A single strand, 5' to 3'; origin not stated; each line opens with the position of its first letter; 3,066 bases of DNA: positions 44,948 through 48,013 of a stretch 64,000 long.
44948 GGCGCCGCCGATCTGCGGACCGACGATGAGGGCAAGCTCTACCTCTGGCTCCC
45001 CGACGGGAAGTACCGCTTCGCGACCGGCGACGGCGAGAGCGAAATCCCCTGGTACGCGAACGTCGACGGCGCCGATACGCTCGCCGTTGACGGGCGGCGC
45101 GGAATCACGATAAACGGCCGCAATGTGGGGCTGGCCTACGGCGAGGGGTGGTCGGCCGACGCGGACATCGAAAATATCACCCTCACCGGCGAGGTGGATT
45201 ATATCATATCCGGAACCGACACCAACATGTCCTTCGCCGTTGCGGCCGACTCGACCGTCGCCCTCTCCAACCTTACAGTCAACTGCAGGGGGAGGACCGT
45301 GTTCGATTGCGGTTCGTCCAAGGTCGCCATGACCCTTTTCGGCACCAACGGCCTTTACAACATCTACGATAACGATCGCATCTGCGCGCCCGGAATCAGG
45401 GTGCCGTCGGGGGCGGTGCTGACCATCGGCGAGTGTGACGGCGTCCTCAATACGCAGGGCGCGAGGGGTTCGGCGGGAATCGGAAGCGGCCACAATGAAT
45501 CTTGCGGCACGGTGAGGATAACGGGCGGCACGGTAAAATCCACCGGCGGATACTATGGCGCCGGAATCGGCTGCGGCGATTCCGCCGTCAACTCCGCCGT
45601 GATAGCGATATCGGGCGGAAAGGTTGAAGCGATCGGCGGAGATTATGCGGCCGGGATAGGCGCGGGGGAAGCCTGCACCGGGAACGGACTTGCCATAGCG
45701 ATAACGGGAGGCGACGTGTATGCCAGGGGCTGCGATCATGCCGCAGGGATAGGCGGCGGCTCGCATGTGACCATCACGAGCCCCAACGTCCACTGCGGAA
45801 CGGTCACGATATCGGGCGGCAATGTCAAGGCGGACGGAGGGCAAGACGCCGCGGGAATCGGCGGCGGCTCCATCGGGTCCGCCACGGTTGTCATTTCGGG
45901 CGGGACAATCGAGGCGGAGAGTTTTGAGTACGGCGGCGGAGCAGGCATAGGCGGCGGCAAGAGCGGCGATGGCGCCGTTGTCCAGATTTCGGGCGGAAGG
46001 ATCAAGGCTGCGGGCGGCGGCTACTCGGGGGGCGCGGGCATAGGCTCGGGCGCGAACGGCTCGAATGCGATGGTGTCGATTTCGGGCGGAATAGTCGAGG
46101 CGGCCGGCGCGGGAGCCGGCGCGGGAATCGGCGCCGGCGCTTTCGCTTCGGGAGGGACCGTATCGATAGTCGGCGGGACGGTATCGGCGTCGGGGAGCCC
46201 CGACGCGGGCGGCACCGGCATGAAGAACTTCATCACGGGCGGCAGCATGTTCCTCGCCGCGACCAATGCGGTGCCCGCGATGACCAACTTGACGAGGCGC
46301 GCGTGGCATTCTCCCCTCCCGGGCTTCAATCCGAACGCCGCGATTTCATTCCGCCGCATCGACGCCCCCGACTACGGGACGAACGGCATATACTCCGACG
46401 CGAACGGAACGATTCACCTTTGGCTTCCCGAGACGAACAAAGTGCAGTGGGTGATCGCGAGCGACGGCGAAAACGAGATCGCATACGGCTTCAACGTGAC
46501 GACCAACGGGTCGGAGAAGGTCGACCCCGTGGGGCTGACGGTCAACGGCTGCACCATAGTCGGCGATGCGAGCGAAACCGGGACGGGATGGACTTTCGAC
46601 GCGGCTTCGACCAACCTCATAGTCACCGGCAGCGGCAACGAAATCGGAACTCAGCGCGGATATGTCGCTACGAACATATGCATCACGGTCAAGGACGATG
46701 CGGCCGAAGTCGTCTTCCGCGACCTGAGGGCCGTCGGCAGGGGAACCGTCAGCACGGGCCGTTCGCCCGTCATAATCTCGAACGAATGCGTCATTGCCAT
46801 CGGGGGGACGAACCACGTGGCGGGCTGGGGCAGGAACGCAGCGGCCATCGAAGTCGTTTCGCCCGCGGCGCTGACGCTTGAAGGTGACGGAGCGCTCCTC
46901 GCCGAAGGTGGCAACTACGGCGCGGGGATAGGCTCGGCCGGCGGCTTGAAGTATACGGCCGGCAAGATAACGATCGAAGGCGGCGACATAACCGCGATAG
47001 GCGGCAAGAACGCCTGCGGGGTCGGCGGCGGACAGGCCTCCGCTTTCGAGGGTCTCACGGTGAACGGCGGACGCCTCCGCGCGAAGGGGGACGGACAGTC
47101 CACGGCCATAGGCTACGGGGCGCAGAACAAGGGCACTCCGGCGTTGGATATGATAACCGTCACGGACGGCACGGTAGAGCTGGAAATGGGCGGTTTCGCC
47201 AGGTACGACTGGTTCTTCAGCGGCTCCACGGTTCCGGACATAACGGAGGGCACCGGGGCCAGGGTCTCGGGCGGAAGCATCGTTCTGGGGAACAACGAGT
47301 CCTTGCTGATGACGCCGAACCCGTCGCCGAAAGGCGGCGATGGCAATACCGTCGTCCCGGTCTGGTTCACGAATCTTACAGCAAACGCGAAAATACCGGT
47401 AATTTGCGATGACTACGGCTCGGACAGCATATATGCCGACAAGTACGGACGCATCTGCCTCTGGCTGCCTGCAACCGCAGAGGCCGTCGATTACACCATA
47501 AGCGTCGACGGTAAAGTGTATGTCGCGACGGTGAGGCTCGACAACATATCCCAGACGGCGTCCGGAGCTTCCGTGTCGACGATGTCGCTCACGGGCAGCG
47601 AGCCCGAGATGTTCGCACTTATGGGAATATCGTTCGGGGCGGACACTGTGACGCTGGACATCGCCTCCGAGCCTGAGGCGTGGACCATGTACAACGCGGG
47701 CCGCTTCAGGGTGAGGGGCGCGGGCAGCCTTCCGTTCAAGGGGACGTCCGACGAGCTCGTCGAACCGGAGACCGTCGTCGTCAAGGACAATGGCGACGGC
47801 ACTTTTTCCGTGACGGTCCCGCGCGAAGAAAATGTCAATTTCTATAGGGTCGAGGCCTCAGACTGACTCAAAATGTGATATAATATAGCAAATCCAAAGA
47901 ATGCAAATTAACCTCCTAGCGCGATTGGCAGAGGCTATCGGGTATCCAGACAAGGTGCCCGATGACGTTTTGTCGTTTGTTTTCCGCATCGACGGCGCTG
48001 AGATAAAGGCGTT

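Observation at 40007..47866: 2,619-aa modular beta-helical giant encoded 34 nt upstream of the injectisome operon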

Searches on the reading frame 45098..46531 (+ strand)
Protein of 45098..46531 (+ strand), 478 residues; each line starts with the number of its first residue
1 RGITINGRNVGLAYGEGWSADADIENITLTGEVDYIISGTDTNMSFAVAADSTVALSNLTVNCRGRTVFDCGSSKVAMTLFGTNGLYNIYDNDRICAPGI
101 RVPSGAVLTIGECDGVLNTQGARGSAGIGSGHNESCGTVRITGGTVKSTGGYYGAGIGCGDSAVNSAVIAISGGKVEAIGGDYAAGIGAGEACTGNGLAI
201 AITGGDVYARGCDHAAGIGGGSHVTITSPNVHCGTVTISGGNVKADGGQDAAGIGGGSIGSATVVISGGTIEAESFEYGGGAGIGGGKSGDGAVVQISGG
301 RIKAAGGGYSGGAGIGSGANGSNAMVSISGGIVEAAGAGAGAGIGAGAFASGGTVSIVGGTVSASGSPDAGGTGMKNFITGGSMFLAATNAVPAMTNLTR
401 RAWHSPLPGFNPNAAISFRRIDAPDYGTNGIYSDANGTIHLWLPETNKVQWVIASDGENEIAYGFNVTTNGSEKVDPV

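Call 13: search_protein_families(library=pfam, proteins=[window:45098-46531:+], max_evalue=1)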
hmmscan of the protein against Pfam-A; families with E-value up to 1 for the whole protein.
window:45098-46531:+ (478 aa): 1 family
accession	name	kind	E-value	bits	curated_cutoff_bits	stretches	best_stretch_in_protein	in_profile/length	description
PF18889.6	Beta_helix_3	-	1.9e-23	82.4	27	7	236-258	1-20/20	Beta helix repeat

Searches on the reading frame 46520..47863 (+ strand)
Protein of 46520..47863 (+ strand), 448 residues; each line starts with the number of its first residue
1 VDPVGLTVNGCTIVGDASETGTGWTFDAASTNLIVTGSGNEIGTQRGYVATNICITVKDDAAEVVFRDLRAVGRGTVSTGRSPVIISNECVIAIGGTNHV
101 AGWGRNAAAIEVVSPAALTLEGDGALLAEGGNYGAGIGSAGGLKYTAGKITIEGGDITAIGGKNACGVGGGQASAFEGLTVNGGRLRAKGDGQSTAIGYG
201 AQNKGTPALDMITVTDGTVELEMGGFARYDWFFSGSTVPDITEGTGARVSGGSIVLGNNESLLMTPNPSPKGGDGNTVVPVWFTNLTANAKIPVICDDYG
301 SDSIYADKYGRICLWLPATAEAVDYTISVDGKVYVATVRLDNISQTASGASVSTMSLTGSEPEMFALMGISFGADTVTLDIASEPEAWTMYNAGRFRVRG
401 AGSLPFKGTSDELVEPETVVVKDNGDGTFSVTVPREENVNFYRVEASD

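Call 41: predict_structure(alignment_id=A2)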
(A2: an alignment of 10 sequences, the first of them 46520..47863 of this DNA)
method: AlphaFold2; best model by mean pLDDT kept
length: 448 residues; sequences in the alignment: 10
mean_pLDDT: 73.5   pTM: 0.60
mean pLDDT of the five models: 73.5, 72.6, 71.9, 71.1, 67.3
residues with pLDDT >= 90: 115; 70-90: 173; 50-70: 82; < 50: 78
segments of 3 or more residues with pLDDT < 50: 225-273, 298-301, 344-361
pLDDT, mean of each block of 10 residues (from residue 1): 73 84 89 90 83 83 91 62 91 94 89 93 94 91 80 93 88 84 85 73 54 69 53 41 37 35 35 53 72 60 61 71 78 73 46 35 71 92 66 74 89 86 78 90 78
secondary structure, 60 per line:
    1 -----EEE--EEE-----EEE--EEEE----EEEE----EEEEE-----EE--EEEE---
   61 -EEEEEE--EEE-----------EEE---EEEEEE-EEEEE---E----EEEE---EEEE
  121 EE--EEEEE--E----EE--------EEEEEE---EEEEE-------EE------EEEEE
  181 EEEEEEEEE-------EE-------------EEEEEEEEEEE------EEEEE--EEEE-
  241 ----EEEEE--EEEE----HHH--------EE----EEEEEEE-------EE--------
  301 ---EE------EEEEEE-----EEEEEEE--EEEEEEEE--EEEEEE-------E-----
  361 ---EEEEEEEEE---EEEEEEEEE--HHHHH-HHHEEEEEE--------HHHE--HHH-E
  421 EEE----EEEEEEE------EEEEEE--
elements in order: E6-8 E11-13 E19-21 E24-27 E32-35 E40-44 E54-57 E62-67 E70-72 E84-86 E90-95 E97-101 E110-113 E117-122 E125-129 E147-152 E156-160 E176-189 E212-222 E229-233 E236-239 E245-249 E252-255 E277-283 E312-317 E323-329 E332-339 E342-347 E364-372 E376-384 H387-391 E396-401 E420-423 E428-434 E441-446
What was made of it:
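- On Type Va / Ve autotransporter adhesins (Ag43, Pmp, intimin/invasin): The CTD is a beta-sandwich of about 85 aa in the model (call 41).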

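Call 45: fold_search(model_id=the predicted structure, library=pdb)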
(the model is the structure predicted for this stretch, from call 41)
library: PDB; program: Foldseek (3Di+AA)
matches with E <= 10: 741; with E <= 0.001: 0
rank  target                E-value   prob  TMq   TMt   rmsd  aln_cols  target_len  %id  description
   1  9njy_A                1.3e-01  0.16  0.10  0.14  16.5       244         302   12  Terminal two domains of ClfA002 with bound Fab of AZD7745 (released 2025-07-30)
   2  8eoo_A                1.6e-01  0.13  0.10  0.16  15.5       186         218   12  Crystal structure of SARS-CoV-2 receptor binding domain in complex with neutralizing human antibodies WRAIR-2063 and W (released 2023-06-14)
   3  7ahs_B                2.3e-01  0.21  0.11  0.16  13.0       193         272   14  titin-N2A Ig81-Ig83 (released 2021-03-24)
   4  2eae_A                2.5e-01  0.20  0.08  0.05  17.8       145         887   18  Crystal structure of 1,2-a-L-fucosidase from Bifidobacterium bifidum in complexes with products (released 2007-04-24)
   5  9azz_C                2.5e-01  0.16  0.09  0.18  12.8       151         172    7  Crystal structure of outer membrane lipoprotein carrier protein (LolA) from Ehrlichia ruminantium (released 2024-03-20)
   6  5jde_A                2.9e-01  0.25  0.12  0.17  11.2       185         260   14  Crystal structure of I9-I11 tandem from titin (P1) (released 2016-09-14)
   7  6iaa_A                2.9e-01  0.08  0.08  0.06  16.9       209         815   13  hRobo2 ectodomain (released 2019-03-13)
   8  4yok                  3.0e-01  0.18  0.10  0.21  13.5       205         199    8  Crystal structure of a DUF3823 family protein (PARMER_04126) from Parabacteroides merdae ATCC 43184 at 1.80 A resolution (released 2015-03-25)
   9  7pi2_E                3.0e-01  0.10  0.11  0.17  15.5       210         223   12  PfCyRPA bound to monoclonal antibody Cy.003 Fab fragment (released 2022-02-09)
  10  4dkf_I                3.2e-01  0.13  0.11  0.19  14.5       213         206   11  Crystal Structure of Human Interleukin-34 Bound to FAb2 (released 2012-04-11)
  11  7pi2_H                3.2e-01  0.08  0.10  0.15  15.7       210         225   13  PfCyRPA bound to monoclonal antibody Cy.003 Fab fragment (released 2022-02-09)
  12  7ps0_B                3.4e-01  0.08  0.09  0.14  15.7       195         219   11  Crystal structure of the receptor binding domain of SARS-CoV-2 beta variant spike glycoprotein in complex with beta-24 (released 2021-12-15)
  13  9pvp                  3.7e-01  0.14  0.11  0.04  15.0       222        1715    5  Cryo-EM structure of receptor tyrosine kinase ROS1 extracellular domain (released 2026-02-25)
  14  2yn3_C                3.7e-01  0.09  0.10  0.14  16.2       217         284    9  Structural insight into the giant calcium-binding adhesin SiiE: implications for the adhesion of Salmonella enterica t (released 2013-04-03)
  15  3q6f_J                3.7e-01  0.06  0.09  0.14  15.2       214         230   10  Crystal structure of Fab of human mAb 2909 specific for quaternary neutralizing epitope of HIV-1 gp120 (released 2011-05-25)
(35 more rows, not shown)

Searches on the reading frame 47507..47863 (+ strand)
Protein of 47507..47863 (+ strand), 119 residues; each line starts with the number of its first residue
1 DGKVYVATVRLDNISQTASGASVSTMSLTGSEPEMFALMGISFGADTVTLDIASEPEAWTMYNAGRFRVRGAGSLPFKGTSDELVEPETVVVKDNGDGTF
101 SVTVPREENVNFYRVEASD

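Call 13: search_protein_families(library=pfam, proteins=[window:47507-47863:+], max_evalue=1)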
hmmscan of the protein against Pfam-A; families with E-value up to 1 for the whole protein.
window:47507-47863:+ (119 aa): 1 family
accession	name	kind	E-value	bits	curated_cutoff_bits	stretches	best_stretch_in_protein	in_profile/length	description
PF19079.5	CFSR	-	0.01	16.5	27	1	89-104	8-23/49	Collagen-flanked surface repeat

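Call 14: search_protein_families(library=ncbifam, proteins=[window:47507-47863:+], max_evalue=0.1)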
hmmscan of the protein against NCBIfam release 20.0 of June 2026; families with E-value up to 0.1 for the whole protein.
window:47507-47863:+ (119 aa): 0 families

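Call 52: find_homologous_proteins(query=A4, max_evalue=0.001)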
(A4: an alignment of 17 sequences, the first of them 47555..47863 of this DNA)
Query A4 (17 sequences) (103 aa, profile of the alignment): 25 proteins with E <= 0.001 among 1412 candidates.
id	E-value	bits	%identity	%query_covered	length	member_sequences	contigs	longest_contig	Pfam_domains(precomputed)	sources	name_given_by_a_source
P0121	1.2e-32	130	21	69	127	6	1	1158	-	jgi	jgi:hypothetical protein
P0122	7.5e-32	127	26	61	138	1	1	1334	-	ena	-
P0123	1.8e-31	126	-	-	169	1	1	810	-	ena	-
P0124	5.4e-31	124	22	60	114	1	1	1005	-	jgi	jgi:hypothetical protein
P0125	6.1e-31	124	25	68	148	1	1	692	-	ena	-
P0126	9.2e-31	124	22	68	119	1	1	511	-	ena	-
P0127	1.4e-30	123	25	61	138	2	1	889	-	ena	-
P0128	1.7e-30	123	27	67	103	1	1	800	-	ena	-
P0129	5.0e-30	121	23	67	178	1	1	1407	-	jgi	-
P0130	3.2e-29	119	20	67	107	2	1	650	-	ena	-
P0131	7.3e-29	117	17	67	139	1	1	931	-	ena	-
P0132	1.2e-28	117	-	-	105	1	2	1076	-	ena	-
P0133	1.6e-28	116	18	67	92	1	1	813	-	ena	-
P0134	2.7e-28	116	22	44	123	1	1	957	-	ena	-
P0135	4.8e-28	115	32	83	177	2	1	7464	-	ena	-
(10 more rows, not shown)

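Call 68: search_protein_representatives(alignment_id=A5)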
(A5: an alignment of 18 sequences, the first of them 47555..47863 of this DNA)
Query: 18 sequences, 117 profile positions. Proteins with E-value up to 0.001 (for the whole library): 97; up to 1e-10: 65; up to 1e-30: 23. The best 97 are listed.
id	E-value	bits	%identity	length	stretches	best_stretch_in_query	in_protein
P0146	8.0e-50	183.8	-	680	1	1-117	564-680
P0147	2.8e-46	172.3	-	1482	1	2-117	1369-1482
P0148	2.2e-45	169.5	-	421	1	2-114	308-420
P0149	4.7e-43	162.0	-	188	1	1-113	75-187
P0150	1.0e-41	157.6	-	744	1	1-114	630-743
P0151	3.2e-41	156.0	-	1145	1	1-112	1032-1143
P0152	2.2e-40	153.4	-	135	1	1-115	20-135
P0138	1.3e-39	150.9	-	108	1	13-117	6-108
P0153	1.4e-39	150.8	-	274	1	2-114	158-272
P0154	7.6e-38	145.2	-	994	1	2-114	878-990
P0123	3.0e-37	143.2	-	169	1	10-115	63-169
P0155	9.5e-37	141.6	-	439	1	2-115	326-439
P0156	1.3e-36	141.2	-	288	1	2-115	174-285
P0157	1.3e-35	138.0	-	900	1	2-114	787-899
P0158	6.1e-35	135.8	-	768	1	2-115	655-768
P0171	1.8e-26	108.5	-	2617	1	3-117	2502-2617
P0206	7.1e-11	58.2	-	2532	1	2-113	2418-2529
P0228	4.6e-06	42.6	-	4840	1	2-117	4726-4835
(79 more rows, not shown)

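Call 99: find_encoding_contigs(protein=P0171, flank=10000, max_places=2)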
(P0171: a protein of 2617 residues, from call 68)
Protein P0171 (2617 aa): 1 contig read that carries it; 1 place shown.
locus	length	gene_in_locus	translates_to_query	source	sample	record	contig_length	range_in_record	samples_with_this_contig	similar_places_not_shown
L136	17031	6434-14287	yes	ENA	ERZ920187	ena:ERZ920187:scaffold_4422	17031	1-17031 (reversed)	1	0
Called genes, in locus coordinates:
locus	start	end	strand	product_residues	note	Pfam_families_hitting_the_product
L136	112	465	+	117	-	-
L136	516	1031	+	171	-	PF07720:TPR_3 (faint), PF13174:TPR_6 (faint)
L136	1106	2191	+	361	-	PF04888:SseC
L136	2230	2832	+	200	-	-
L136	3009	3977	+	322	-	-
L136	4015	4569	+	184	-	-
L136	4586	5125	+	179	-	-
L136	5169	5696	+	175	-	-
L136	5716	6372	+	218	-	-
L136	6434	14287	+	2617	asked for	-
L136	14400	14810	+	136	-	-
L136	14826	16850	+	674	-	PF21304:T3S_SPI-1_N0, PF03958:Secretin_N, PF00263:Secretin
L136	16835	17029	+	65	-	?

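Call 100: find_encoding_contigs(protein=P0228, flank=10000, max_places=2)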
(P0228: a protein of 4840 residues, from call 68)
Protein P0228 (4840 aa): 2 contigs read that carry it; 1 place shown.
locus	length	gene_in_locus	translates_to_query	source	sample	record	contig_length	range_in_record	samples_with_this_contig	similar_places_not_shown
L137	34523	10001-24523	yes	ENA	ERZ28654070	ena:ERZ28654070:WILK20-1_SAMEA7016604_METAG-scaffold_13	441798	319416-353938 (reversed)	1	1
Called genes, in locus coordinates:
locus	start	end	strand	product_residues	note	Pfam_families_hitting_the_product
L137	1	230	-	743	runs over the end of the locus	PF00672:HAMP (faint), PF07228:SpoIIE, PF13581:HATPase_c_2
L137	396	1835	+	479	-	PF00474:SSF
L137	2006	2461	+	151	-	-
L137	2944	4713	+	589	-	PF00664:ABC_membrane, PF00005:ABC_tran, PF02463:SMC_N (faint)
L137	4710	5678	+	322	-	-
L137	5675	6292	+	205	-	-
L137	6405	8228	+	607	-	PF00664:ABC_membrane, PF00005:ABC_tran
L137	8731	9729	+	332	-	PF01278:Omptin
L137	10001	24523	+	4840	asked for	PF18889:Beta_helix_3 (faint)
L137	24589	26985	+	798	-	-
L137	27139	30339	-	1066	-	-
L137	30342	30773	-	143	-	PF05932:CesT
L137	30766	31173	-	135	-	-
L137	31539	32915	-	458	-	-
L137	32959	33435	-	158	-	PF05932:CesT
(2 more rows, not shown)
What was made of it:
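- P0228 lies beside three CesT chaperone genes and large unknown proteins (call 100).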

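Call 101: find_encoding_contigs(protein=P0206, flank=10000, max_places=2)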
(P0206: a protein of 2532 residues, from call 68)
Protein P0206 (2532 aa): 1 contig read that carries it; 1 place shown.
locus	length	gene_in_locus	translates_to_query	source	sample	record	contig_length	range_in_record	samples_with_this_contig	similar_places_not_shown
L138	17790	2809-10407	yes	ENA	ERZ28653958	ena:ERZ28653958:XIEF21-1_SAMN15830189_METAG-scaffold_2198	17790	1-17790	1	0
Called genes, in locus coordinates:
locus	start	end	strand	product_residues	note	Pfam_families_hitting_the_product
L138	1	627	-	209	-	?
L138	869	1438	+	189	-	-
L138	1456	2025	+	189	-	-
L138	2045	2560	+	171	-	-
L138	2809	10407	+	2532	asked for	PF18889:Beta_helix_3 (faint)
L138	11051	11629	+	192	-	-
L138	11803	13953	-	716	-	PF05925:IpgD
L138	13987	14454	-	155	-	PF05932:CesT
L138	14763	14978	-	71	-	PF02954:HTH_8 (weak)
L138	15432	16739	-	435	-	PF20473:MmeI_Mtase, PF20466:MmeI_TRD, PF20467:MmeI_C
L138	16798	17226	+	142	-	-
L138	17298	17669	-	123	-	PF05635:23S_rRNA_IVP, PF22296:bAvd (weak)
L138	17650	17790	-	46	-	?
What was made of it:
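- P0206 lies beside an IpgD-type effector and a CesT chaperone (call 101).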
